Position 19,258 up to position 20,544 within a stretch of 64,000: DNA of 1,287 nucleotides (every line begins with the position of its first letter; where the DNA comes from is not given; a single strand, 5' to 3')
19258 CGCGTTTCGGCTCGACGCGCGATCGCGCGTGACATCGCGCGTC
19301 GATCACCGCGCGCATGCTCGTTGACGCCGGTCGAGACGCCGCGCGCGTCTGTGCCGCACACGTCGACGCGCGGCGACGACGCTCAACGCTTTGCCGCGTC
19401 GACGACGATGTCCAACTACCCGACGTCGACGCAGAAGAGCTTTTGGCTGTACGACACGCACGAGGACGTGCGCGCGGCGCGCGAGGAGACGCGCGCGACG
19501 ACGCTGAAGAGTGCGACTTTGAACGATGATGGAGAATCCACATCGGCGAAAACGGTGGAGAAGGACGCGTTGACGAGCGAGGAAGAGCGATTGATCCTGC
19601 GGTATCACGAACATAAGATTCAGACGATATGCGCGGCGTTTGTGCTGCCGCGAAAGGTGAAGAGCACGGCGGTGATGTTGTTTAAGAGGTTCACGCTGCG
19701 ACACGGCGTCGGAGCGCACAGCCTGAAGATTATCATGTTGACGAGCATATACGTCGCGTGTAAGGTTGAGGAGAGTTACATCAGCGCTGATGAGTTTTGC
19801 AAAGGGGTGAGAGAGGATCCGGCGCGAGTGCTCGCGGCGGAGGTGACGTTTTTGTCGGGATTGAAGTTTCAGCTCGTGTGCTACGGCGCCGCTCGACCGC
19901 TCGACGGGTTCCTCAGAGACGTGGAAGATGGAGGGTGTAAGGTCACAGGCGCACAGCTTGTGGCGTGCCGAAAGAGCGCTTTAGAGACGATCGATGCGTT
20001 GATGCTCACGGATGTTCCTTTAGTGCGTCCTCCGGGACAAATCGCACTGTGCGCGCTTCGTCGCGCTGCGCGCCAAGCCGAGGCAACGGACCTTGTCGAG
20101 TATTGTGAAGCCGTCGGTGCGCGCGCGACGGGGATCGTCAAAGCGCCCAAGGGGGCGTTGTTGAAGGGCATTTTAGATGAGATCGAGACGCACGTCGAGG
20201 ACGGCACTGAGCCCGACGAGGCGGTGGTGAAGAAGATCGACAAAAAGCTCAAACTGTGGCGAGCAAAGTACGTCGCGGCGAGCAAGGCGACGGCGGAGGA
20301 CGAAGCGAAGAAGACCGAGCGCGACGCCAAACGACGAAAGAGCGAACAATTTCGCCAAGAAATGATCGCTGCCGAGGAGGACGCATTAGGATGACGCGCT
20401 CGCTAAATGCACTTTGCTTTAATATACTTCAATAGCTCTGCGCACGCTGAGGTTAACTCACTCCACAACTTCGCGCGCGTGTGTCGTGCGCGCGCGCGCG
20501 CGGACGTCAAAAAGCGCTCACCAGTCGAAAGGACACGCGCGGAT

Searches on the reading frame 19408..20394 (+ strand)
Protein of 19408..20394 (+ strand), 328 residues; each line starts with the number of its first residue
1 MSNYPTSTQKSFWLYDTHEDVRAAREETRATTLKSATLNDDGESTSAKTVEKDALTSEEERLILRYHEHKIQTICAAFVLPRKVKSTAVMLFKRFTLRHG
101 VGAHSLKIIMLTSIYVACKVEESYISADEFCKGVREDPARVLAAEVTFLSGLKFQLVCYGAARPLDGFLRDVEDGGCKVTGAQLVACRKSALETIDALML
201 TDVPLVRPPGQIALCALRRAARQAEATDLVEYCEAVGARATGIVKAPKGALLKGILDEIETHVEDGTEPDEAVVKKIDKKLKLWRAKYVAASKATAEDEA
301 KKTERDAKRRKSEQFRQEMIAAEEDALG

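Call 46: search_protein_families(library=pfam, proteins=[window:19408-20394:+], max_evalue=0.00001)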
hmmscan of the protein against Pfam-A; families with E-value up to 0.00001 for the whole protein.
window:19408-20394:+ (328 aa): 3 families
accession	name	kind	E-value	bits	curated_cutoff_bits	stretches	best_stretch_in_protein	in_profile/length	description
PF00134.28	Cyclin_N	-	1.9e-09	37.8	23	1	71-156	38-126/127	Cyclin, N-terminal domain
PF00382.24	TFIIB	-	9.2e-07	29.2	23.6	1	68-132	9-73/92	Transcription factor TFIIB repeat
PF16899.10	Cyclin_C_2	-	2.4e-06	28.3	27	0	163-227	4-66/99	Cyclin C-terminal domain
